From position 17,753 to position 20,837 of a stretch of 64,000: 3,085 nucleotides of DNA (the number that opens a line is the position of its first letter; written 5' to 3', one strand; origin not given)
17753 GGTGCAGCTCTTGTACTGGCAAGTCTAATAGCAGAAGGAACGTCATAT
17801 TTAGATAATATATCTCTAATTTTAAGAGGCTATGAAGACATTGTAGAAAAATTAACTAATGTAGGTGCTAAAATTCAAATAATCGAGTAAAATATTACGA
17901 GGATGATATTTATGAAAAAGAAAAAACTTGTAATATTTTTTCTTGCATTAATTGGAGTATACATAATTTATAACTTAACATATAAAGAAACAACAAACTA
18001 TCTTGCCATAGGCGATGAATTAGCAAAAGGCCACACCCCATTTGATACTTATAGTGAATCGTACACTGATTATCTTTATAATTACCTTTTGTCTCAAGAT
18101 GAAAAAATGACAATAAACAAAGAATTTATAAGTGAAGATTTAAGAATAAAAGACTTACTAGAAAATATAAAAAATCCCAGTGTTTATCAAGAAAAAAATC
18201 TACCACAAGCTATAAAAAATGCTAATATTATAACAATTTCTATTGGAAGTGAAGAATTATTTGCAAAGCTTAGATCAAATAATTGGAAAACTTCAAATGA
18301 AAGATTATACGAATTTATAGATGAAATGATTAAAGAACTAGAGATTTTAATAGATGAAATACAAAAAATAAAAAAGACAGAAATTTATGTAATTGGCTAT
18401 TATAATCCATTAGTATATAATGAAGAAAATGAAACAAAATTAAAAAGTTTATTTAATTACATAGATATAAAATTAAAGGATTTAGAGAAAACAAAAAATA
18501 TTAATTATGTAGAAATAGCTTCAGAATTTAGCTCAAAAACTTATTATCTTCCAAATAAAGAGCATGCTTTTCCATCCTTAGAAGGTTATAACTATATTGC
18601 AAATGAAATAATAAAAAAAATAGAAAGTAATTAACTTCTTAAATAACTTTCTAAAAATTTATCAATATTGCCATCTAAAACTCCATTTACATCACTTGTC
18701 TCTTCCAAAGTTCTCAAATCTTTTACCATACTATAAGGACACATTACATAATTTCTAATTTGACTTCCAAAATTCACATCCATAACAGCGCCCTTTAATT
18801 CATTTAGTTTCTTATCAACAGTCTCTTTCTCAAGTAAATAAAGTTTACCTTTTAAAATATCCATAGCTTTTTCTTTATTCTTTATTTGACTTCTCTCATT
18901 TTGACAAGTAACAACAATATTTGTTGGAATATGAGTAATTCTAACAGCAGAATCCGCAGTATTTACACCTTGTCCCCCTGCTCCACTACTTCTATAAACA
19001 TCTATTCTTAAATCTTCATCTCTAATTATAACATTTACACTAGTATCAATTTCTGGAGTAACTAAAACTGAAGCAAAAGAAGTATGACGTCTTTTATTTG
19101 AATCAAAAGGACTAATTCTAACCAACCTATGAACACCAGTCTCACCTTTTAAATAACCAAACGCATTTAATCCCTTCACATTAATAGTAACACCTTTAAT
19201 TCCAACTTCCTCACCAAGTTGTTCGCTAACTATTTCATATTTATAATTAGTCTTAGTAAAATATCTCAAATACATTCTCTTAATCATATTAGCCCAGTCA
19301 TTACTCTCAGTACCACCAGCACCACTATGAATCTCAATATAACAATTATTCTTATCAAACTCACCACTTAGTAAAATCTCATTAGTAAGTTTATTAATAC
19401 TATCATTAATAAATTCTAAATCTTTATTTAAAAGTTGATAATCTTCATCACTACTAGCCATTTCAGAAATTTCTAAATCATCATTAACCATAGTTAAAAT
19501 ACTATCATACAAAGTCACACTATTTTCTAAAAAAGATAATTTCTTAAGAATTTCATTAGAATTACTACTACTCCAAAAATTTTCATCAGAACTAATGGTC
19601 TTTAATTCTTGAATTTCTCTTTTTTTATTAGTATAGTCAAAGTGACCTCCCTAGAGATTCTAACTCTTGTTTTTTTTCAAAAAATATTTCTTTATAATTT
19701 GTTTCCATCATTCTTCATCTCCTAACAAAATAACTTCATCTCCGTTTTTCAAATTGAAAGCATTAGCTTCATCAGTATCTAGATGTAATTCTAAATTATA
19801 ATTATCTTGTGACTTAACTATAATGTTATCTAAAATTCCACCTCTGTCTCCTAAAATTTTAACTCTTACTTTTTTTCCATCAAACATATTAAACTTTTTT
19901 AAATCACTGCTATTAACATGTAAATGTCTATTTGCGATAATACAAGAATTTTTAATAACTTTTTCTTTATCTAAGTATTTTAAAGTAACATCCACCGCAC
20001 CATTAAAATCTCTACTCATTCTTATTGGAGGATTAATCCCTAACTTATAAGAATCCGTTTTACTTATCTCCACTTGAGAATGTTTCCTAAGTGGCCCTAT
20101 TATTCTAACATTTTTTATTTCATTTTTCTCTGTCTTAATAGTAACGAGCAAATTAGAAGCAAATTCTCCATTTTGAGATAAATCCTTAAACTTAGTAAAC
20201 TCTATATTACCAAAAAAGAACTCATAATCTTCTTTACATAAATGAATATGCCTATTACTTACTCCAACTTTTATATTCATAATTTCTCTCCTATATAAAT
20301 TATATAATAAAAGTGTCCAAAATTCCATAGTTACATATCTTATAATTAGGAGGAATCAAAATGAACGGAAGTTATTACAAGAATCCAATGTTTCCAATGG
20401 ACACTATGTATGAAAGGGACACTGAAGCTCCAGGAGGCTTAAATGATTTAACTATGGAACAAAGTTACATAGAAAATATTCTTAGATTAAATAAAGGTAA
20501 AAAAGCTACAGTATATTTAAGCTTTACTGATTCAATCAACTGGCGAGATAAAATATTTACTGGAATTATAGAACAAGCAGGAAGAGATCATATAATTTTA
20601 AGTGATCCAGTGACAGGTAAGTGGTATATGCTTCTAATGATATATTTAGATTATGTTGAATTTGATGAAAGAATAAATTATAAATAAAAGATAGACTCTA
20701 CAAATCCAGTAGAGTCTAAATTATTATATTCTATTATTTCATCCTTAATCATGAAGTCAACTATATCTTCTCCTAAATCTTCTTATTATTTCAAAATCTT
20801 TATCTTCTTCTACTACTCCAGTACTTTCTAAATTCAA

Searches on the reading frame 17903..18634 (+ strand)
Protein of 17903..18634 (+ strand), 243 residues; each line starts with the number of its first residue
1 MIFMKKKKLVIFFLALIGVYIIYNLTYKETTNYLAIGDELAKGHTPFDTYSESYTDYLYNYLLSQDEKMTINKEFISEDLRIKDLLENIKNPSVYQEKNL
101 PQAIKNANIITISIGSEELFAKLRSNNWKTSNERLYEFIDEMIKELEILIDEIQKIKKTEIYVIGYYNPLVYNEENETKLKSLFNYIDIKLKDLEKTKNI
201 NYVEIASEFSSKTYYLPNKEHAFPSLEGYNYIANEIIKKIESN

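Call 17: search_protein_families(library=pfam, proteins=[window:17903-18634:+], max_evalue=0.001)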
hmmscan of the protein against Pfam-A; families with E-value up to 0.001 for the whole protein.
window:17903-18634:+ (243 aa): 1 family
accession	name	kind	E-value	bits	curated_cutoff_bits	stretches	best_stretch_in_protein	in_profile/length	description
PF01637.24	ATPase_2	-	0.00034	20.9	33.2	1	101-197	79-149/225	ATPase domain predominantly from Archaea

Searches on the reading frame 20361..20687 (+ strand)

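Call 18: search_protein_families(library=pfam, proteins=[window:20361-20687:+], max_evalue=0.001)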
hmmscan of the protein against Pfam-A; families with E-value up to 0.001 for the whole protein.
window:20361-20687:+ (108 aa): 1 family
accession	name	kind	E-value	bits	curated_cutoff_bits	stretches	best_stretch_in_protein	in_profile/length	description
PF09671.16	Spore_GerQ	-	4.6e-39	132.7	25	1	32-107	1-76/76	Spore coat protein (Spore_GerQ)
